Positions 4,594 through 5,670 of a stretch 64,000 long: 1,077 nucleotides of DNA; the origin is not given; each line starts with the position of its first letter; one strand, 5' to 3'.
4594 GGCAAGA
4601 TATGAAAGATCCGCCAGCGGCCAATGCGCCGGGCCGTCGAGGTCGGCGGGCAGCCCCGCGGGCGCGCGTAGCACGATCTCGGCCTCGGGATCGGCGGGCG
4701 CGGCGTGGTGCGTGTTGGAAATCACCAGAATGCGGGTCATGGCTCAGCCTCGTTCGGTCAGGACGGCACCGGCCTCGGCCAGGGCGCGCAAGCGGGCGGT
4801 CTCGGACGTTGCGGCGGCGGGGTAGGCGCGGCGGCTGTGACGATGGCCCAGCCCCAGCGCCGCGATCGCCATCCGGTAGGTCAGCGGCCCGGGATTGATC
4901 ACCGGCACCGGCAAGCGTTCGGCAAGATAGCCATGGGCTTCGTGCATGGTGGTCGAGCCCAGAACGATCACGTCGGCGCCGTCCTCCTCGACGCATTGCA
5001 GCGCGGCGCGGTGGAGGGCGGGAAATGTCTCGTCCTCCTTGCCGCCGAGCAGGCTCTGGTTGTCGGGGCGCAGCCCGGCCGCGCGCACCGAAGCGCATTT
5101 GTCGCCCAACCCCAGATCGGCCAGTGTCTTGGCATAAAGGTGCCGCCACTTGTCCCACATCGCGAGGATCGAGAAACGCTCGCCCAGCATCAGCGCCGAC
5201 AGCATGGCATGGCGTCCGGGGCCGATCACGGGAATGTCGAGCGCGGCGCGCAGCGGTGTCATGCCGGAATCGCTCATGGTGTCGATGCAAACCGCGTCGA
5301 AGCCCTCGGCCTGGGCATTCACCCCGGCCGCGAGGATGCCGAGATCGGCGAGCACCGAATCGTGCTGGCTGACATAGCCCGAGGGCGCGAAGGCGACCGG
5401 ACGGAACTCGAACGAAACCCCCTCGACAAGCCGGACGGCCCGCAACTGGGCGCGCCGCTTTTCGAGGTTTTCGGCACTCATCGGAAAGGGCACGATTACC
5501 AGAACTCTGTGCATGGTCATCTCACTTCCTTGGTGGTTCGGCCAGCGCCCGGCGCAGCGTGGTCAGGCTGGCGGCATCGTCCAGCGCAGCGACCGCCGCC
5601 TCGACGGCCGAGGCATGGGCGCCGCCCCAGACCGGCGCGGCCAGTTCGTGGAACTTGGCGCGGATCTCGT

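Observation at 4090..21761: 14.7 kb translationally coupled operon plus divergent GntR-LeuCD: gene set suggests an undescribed cyclic-amide/hydantoin-to-branched-dicarboxylate catabolic pathway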

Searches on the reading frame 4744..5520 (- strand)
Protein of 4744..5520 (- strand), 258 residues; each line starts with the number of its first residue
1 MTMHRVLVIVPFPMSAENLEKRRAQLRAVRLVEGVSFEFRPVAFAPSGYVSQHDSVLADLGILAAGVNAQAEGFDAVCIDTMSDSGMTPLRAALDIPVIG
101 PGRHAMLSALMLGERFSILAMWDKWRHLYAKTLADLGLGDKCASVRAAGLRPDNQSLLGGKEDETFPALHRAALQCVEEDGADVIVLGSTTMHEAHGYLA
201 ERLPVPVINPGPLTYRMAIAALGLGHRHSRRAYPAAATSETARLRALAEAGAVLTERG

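Call 7: search_protein_families(library=pfam, proteins=[window:4744-5520:-], max_evalue=0.001)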
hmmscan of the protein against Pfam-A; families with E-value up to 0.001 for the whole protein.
window:4744-5520:- (258 aa): 1 family
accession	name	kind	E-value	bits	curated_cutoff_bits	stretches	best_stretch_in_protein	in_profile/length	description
PF01177.27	Asp_Glu_race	-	3e-30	106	31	1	19-217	13-210/211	Asp/Glu/Hydantoin racemase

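Call 8: search_protein_families(library=ncbifam, proteins=[window:4744-5520:-], max_evalue=0.001)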
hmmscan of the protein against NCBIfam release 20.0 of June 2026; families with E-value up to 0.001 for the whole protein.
window:4744-5520:- (258 aa): 0 families

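Call 13: find_encoding_contigs(protein=window:4744-5520:-, flank=10000, max_places=8)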
Protein window:4744-5520:- (258 aa): 23 contigs read that carry it; 8 places shown.
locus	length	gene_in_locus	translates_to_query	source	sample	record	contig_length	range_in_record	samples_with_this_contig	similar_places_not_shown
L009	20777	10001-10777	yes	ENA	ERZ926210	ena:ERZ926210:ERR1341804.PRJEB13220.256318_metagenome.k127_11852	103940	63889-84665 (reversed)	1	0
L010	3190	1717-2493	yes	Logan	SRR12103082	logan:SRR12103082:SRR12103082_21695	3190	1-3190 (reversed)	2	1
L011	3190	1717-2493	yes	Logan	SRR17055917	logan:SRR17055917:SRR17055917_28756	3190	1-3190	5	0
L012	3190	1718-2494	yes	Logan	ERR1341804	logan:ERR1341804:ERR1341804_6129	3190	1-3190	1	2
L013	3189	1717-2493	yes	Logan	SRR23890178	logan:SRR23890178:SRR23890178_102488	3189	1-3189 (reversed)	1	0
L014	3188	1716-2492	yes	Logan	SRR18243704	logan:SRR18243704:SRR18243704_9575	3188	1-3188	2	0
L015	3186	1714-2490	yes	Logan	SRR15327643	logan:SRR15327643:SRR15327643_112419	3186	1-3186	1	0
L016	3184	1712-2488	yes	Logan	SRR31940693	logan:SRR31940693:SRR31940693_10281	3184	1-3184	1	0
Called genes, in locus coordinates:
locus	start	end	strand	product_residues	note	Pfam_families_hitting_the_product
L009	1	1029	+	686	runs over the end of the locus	PF05378:Hydant_A_N, PF01968:Hydantoinase_A, PF19278:Hydant_A_C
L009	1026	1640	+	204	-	PF00857:Isochorismatase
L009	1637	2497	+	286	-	PF13714:PEP_mutase, PF00463:ICL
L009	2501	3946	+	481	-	PF00890:FAD_binding_2, PF01266:DAO, PF01494:FAD_binding_3 (faint), PF03486:HI0933_like (faint), PF07992:Pyr_redox_2 (faint), PF12831:FAD_oxidored (weak), PF13450:NAD_binding_8 (faint)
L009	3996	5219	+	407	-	PF13433:Peripla_BP_5, PF13458:Peripla_BP_6, PF01094:ANF_receptor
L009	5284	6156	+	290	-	PF02653:BPD_transp_2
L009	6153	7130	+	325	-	PF02653:BPD_transp_2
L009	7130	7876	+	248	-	PF00005:ABC_tran, PF13304:AAA_21 (faint), PF12399:BCA_ABC_TP_C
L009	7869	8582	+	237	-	PF00005:ABC_tran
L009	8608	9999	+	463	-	PF03972:MmgE_PrpD_N, PF19305:MmgE_PrpD_C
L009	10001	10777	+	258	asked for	PF01177:Asp_Glu_race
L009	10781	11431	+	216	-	PF01177:Asp_Glu_race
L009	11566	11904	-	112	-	PF00543:P-II (weak)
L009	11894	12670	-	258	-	PF07556:DUF1538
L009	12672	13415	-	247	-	PF07556:DUF1538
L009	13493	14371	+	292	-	PF00582:Usp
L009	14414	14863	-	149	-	PF02082:Rrf2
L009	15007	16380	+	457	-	-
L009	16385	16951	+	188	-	PF10006:DUF2249, PF01206:TusA, PF10006:DUF2249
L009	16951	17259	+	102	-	PF01883:FeS_assembly_P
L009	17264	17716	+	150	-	PF10006:DUF2249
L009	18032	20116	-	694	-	PF13191:AAA_16 (faint), PF00005:ABC_tran, PF13304:AAA_21 (faint), PF13401:AAA_22 (faint), PF08352:oligo_HPY, PF00005:ABC_tran, PF02463:SMC_N (weak), PF08352:oligo_HPY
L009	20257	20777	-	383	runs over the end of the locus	PF00528:BPD_transp_1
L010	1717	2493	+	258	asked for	PF01177:Asp_Glu_race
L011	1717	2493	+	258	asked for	PF01177:Asp_Glu_race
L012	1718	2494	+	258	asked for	PF01177:Asp_Glu_race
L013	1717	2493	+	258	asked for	PF01177:Asp_Glu_race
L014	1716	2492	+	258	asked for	PF01177:Asp_Glu_race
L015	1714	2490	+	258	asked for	PF01177:Asp_Glu_race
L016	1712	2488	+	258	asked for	PF01177:Asp_Glu_race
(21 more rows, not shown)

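Call 31: search_protein_families(library=ncbifam, proteins=[L009:8608-9999:+, L009:3996-5219:+, L009:10001-10777:+, L009:10781-11431:+], max_evalue=0.00001)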
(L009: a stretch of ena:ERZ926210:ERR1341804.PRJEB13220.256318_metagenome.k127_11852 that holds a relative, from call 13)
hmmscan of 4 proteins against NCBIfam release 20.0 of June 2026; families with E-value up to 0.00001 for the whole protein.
L009:8608-9999:+ (463 aa): 1 family
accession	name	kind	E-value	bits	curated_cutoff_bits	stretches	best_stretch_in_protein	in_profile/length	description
NF042438.1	PrpD_hiGCgrampos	equivalog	3.2e-06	26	950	0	354-454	373-480/499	2-methylcitrate dehydratase PrpD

L009:3996-5219:+ (407 aa): 3 families
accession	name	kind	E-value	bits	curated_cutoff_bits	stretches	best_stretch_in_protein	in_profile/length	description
NF011933.0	PRK15404.1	subfamily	1.3e-26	93.6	477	1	30-360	19-339/370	high-affinity branched-chain amino acid ABC transporter substrate-binding protein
TIGR03407.1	urea_ABC_UrtA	exception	2.1e-11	43.3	492.75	1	38-117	1-78/361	urea ABC transporter substrate-binding protein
TIGR03669.1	urea_ABC_arch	equivalog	2.8e-07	29.8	494.8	1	38-353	1-307/375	urea ABC transporter substrate-binding protein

L009:10001-10777:+ (258 aa): 0 families

L009:10781-11431:+ (216 aa): 0 families

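Call 45: find_homologous_proteins(query=L009:8608-9999:+, max_evalue=1e-30)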
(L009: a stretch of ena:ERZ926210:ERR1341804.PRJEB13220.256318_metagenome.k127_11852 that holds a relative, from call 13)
Query L009:8608-9999:+ (463 aa): 1920 proteins with E <= 1e-30 among 8000 candidates; the best 120 are listed.
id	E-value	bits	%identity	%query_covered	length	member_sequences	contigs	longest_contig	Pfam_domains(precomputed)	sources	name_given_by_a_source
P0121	1.3e-292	989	100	100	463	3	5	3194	PF19305.5,PF03972.20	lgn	-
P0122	1.5e-241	820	83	100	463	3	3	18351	PF19305.5,PF03972.20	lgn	-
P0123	1.5e-217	741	99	76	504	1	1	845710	PF19305.5,PF00005.34,PF03972.20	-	-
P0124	6.0e-208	710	72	100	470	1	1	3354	PF19305.5,PF03972.20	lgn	-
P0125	4.1e-205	700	73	100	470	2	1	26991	PF19305.5,PF03972.20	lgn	-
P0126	1.4e-191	656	69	99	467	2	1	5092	PF19305.5,PF03972.20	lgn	-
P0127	5.3e-191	654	68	100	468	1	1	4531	PF19305.5,PF03972.20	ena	-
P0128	8.1e-187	640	66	100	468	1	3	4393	PF19305.5,PF03972.20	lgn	-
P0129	5.5e-186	637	65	96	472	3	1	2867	PF19305.5,PF03972.20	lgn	-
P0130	3.3e-185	635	66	96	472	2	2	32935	PF19305.5,PF03972.20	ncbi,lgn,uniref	ncbi:MmgE/PrpD family protein [Bosea sp. (in: a-proteobacteria)]|uniref:MmgE/PrpD family protein n=1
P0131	2.0e-183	629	66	99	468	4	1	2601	PF19305.5,PF03972.20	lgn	-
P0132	2.7e-182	625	65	99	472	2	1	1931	PF19305.5,PF03972.20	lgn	-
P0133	3.6e-182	625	66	100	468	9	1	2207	PF19305.5,PF03972.20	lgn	-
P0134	4.4e-182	624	67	100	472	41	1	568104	PF19305.5,PF03972.20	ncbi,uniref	ncbi:MmgE/PrpD family protein [Tistrella mobilis]|uniref:MmgE/PrpD family protein n=1 Tax=Tistrella 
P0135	9.3e-182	623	64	100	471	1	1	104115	PF19305.5,PF03972.20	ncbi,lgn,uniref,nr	ncbi:MmgE/PrpD family protein [Microvirga guangxiensis]|uniref:2-methylcitrate dehydratase PrpD n=1 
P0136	1.4e-181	623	64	99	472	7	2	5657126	PF19305.5,PF03972.20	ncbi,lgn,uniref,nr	ncbi:MmgE/PrpD family protein [Chelatococcus asaccharovorans]|uniref:2-methylcitrate dehydratase Prp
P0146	1.1e-173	597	61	100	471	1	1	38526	PF19305.5,PF03972.20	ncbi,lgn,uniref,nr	ncbi:MmgE/PrpD family protein [Rhizobium mayense]|uniref:MmgE/PrpD family protein n=1 Tax=Rhizobium 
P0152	6.5e-172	591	61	99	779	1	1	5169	PF19305.5,PF13714.13,PF00463.28,PF03972.20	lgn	-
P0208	4.4e-148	512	58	98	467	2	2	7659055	PF19305.5,PF03972.20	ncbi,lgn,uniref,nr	ncbi:MmgE/PrpD family protein [Methylobacterium sp. 4-46]|uniref:MmgE/PrpD family protein n=1 Tax=un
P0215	1.9e-147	510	56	99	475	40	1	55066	PF19305.5,PF03972.20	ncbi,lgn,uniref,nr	ncbi:2-methylcitrate dehydratase PrpD [Azospirillum brasilense]|uniref:2-methylcitrate dehydratase P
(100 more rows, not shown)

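Call 46: find_encoding_contigs(protein=P0136, flank=10000, max_places=1)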
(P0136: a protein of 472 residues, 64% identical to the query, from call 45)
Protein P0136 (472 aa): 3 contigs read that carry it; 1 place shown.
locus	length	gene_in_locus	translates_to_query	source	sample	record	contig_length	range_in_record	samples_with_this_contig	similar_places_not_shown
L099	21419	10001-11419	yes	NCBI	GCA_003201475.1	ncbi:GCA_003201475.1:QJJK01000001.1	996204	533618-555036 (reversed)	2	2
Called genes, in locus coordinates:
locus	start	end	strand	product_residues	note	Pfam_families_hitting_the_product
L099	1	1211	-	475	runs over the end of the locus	PF01494:FAD_binding_3, PF00890:FAD_binding_2, PF01266:DAO, PF03486:HI0933_like (weak), PF07992:Pyr_redox_2 (weak), PF12831:FAD_oxidored (weak), PF13450:NAD_binding_8 (faint)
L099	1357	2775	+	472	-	PF00330:Aconitase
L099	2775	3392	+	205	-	PF00694:Aconitase_C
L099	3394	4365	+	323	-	PF00724:Oxidored_FMN, PF01207:Dus (faint)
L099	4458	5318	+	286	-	PF00392:GntR, PF13545:HTH_Crp_2 (weak), PF25213:HVO_A0261_N (weak), PF08220:HTH_DeoR (faint), PF07702:UTRA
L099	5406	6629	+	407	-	PF13433:Peripla_BP_5, PF13458:Peripla_BP_6, PF01094:ANF_receptor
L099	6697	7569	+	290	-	PF02653:BPD_transp_2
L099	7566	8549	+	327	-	PF02653:BPD_transp_2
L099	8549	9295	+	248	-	PF00005:ABC_tran, PF13304:AAA_21 (faint), PF12399:BCA_ABC_TP_C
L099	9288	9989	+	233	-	PF00005:ABC_tran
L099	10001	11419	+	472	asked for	PF03972:MmgE_PrpD_N, PF19305:MmgE_PrpD_C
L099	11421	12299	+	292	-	PF13714:PEP_mutase, PF00463:ICL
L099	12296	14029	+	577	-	PF02538:Hydantoinase_B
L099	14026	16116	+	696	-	PF05378:Hydant_A_N, PF01968:Hydantoinase_A, PF19278:Hydant_A_C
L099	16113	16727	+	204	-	PF00857:Isochorismatase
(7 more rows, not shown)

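Call 47: find_encoding_contigs(protein=P0215, flank=10000, max_places=1)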
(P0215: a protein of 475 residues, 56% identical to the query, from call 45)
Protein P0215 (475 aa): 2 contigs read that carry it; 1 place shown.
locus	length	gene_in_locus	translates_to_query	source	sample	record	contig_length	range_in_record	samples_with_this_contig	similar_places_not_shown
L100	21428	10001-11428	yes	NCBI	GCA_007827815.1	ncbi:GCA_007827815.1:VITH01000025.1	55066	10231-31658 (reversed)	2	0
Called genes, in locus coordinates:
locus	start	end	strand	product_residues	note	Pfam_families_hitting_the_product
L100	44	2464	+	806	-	PF00015:MCPsignal, PF13433:Peripla_BP_5, PF13458:Peripla_BP_6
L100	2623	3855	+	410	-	PF03069:FmdA_AmdA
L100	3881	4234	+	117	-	PF09723:Zn_ribbon_8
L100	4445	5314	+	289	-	PF00392:GntR, PF07702:UTRA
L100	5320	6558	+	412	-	PF13433:Peripla_BP_5, PF13458:Peripla_BP_6, PF01094:ANF_receptor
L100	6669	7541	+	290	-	PF02653:BPD_transp_2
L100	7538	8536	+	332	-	PF02653:BPD_transp_2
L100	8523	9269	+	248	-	PF00005:ABC_tran, PF13304:AAA_21 (faint), PF12399:BCA_ABC_TP_C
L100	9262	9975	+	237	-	PF00005:ABC_tran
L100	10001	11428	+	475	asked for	PF03972:MmgE_PrpD_N, PF19305:MmgE_PrpD_C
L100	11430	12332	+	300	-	PF13714:PEP_mutase, PF00463:ICL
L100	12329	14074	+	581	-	PF02538:Hydantoinase_B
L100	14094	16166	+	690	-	PF05378:Hydant_A_N, PF01968:Hydantoinase_A, PF19278:Hydant_A_C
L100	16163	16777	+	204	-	PF00857:Isochorismatase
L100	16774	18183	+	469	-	PF01494:FAD_binding_3, PF00070:Pyr_redox (faint), PF00890:FAD_binding_2, PF01266:DAO, PF03486:HI0933_like (weak), PF07992:Pyr_redox_2 (faint), PF12831:FAD_oxidored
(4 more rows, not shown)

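Call 48: find_encoding_contigs(protein=P0122, flank=10000, max_places=1)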
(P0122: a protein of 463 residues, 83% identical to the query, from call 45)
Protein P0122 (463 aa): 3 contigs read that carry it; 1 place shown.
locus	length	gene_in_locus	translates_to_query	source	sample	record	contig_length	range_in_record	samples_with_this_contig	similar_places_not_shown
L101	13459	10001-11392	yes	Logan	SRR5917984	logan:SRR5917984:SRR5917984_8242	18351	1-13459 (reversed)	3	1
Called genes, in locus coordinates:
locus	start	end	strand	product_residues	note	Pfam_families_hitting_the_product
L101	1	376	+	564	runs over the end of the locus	PF02538:Hydantoinase_B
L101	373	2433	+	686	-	PF05378:Hydant_A_N, PF01968:Hydantoinase_A, PF19278:Hydant_A_C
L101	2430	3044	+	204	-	PF00857:Isochorismatase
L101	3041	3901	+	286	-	PF13714:PEP_mutase, PF00463:ICL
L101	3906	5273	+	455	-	PF03486:HI0933_like (faint), PF07992:Pyr_redox_2 (faint), PF00890:FAD_binding_2, PF01266:DAO, PF12831:FAD_oxidored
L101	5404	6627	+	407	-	PF10518:TAT_signal (weak), PF13433:Peripla_BP_5, PF13458:Peripla_BP_6, PF01094:ANF_receptor (weak)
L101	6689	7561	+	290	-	PF02653:BPD_transp_2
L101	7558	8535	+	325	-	PF02653:BPD_transp_2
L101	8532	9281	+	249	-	PF00005:ABC_tran, PF13304:AAA_21 (faint), PF12399:BCA_ABC_TP_C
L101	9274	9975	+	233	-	PF00005:ABC_tran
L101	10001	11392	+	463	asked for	PF03972:MmgE_PrpD_N, PF19305:MmgE_PrpD_C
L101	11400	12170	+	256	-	PF01177:Asp_Glu_race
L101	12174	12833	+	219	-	PF01177:Asp_Glu_race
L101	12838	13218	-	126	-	PF13577:SnoaL_4, PF12680:SnoaL_2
